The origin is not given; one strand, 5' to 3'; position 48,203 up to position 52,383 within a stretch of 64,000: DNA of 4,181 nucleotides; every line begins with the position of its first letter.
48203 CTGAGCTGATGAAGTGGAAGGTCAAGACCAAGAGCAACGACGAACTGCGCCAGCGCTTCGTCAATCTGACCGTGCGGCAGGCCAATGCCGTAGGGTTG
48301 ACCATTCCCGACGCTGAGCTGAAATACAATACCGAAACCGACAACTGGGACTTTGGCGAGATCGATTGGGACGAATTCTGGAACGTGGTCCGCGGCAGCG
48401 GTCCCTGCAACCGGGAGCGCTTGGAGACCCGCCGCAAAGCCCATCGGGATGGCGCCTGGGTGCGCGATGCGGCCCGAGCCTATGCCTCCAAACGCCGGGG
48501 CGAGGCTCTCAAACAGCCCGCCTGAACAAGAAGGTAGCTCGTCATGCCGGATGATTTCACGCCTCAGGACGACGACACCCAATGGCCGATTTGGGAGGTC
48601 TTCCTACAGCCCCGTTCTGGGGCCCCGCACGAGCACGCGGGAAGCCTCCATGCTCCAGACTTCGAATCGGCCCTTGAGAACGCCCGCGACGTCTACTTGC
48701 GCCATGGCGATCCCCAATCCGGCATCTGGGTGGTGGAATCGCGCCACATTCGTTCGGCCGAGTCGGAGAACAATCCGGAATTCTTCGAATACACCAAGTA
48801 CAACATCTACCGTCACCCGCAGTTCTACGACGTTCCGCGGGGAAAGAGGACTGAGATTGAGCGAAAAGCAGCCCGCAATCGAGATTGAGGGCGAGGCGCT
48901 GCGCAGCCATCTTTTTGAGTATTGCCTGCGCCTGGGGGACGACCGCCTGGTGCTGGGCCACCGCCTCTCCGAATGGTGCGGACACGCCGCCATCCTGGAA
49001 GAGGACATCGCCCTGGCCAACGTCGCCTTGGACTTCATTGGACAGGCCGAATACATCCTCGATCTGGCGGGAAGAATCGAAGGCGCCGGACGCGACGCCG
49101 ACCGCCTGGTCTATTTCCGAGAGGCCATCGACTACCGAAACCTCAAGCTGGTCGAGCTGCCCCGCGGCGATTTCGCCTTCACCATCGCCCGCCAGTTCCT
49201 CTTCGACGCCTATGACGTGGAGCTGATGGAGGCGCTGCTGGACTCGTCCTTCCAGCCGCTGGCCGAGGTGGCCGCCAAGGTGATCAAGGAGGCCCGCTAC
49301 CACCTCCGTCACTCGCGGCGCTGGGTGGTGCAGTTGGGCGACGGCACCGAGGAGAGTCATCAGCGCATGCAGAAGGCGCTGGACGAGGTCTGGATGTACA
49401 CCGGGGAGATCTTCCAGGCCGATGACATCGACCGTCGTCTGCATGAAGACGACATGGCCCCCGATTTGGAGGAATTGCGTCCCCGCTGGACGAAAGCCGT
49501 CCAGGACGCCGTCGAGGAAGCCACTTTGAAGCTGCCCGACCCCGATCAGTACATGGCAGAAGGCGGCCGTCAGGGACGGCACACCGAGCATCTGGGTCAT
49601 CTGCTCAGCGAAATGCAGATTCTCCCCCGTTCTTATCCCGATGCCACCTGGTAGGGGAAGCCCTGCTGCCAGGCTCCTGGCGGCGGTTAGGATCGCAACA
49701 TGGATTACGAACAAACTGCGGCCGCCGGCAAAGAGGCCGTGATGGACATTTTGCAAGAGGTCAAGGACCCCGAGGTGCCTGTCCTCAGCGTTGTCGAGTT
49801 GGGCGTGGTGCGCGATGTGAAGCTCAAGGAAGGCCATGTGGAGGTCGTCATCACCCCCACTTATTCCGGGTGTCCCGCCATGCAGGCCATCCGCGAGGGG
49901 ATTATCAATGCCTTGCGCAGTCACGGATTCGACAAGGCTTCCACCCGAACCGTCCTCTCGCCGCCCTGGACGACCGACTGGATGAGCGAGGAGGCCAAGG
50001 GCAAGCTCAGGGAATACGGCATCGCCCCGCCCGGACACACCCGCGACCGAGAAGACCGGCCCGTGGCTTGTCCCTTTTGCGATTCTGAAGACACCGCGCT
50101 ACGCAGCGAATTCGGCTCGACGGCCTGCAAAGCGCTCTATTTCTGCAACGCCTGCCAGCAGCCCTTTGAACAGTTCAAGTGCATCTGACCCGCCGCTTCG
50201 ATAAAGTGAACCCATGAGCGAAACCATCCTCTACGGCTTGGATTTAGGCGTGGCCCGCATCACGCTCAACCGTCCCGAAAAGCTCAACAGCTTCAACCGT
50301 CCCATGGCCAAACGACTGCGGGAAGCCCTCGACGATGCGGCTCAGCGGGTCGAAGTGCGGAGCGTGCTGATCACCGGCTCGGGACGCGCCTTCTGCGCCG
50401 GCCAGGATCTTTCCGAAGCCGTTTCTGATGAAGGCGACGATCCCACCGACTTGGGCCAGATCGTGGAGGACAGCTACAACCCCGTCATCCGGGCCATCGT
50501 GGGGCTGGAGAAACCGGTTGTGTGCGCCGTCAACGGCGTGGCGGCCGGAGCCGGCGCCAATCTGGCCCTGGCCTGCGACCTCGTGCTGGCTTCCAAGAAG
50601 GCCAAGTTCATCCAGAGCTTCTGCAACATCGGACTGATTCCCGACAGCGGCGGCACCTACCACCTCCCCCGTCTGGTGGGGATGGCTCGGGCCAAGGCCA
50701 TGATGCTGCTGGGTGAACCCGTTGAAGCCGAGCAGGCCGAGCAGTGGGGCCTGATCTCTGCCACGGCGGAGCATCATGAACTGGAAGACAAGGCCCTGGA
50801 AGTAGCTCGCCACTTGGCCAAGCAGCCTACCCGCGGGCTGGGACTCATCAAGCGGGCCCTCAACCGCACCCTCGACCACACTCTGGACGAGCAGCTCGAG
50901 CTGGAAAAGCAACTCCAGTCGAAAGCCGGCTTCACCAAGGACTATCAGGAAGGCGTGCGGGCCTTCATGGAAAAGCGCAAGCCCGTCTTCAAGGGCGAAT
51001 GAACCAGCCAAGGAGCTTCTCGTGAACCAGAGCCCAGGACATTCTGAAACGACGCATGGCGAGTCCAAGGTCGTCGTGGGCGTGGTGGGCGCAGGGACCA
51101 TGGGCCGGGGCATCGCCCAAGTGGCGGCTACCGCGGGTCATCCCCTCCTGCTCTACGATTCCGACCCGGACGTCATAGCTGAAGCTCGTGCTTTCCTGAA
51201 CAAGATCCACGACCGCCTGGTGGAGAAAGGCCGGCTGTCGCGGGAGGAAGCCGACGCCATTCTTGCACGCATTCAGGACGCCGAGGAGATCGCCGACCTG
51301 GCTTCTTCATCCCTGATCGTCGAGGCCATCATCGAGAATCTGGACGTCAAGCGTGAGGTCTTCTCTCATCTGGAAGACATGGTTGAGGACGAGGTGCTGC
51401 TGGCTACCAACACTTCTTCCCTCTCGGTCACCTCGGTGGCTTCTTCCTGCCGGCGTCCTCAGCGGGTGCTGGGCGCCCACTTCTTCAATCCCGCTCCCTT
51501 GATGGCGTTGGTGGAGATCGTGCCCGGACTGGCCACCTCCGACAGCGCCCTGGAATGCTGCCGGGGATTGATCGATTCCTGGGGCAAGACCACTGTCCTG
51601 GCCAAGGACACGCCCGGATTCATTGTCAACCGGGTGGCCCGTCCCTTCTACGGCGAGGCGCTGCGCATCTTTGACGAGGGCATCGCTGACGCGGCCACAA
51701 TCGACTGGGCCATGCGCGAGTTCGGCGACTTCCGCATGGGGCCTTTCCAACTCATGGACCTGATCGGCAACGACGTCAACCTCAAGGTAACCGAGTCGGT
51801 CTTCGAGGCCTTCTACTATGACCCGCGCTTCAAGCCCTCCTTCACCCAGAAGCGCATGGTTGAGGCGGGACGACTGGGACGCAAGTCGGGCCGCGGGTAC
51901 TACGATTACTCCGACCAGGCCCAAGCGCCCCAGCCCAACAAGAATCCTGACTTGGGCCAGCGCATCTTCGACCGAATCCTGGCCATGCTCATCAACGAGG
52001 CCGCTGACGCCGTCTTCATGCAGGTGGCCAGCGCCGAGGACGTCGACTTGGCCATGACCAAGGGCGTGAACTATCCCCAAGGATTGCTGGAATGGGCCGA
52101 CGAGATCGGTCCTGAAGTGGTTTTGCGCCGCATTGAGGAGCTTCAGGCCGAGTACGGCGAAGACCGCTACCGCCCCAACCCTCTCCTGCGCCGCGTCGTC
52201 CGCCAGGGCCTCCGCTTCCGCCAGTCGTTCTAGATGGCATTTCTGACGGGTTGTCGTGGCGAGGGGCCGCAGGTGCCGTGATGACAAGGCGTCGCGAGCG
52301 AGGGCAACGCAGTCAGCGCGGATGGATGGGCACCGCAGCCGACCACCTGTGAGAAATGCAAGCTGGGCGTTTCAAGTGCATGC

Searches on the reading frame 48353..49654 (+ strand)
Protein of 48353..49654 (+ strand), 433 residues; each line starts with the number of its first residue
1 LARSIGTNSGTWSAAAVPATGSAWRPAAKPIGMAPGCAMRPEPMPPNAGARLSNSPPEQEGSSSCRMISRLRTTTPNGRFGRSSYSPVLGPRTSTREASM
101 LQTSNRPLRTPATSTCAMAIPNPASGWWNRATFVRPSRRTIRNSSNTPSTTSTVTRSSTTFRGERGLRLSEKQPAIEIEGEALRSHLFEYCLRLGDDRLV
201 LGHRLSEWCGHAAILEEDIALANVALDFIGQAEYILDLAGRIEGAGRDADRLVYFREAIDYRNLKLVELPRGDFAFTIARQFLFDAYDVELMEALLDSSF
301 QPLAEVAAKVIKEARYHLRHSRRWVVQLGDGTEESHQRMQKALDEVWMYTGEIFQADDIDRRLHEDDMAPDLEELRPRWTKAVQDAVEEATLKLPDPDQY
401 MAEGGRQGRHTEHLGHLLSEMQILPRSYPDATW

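Call 69: search_protein_families(library=pfam, proteins=[window:48353-49654:+], max_evalue=0.00001)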
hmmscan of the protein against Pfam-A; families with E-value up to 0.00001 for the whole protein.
window:48353-49654:+ (433 aa): 1 family
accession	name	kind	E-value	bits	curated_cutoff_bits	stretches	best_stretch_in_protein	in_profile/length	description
PF05138.18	PaaA_PaaC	-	7.6e-97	324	28.5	1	180-433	11-263/263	Phenylacetic acid catabolic protein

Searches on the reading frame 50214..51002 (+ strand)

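Call 69: search_protein_families(library=pfam, proteins=[window:50214-51002:+], max_evalue=0.00001)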
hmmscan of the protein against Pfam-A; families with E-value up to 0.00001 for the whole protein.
window:50214-51002:+ (262 aa): 2 families
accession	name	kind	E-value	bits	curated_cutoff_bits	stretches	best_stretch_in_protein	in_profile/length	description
PF00378.25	ECH_1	-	1.2e-68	231.6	27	1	12-261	5-250/251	Enoyl-CoA hydratase/isomerase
PF16113.10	ECH_2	-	7e-37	128.1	27.2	1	14-192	2-179/335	Enoyl-CoA hydratase/isomerase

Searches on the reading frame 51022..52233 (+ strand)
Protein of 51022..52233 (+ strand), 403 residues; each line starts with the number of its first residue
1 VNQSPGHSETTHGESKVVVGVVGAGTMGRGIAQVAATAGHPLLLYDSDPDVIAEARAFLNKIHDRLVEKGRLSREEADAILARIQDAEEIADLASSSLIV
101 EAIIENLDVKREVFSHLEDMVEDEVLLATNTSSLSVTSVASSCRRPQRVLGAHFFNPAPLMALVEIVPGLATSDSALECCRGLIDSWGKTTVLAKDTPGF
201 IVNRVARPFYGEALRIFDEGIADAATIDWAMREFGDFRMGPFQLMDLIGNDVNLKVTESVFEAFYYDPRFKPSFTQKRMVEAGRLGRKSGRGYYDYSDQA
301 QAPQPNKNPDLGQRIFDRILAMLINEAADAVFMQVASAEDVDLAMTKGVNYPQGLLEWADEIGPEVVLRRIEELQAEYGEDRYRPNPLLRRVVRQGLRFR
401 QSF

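Call 69: search_protein_families(library=pfam, proteins=[window:51022-52233:+], max_evalue=0.00001)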
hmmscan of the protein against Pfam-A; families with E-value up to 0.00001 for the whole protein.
window:51022-52233:+ (403 aa): 2 families
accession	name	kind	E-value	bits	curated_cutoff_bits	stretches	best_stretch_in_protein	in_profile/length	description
PF02737.24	3HCDH_N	-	1.7e-57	194.7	22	1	19-197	2-180/180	3-hydroxyacyl-CoA dehydrogenase, NAD binding domain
PF00725.27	3HCDH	-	6.6e-51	171.2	22.1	2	199-296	1-97/97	3-hydroxyacyl-CoA dehydrogenase, C-terminal domain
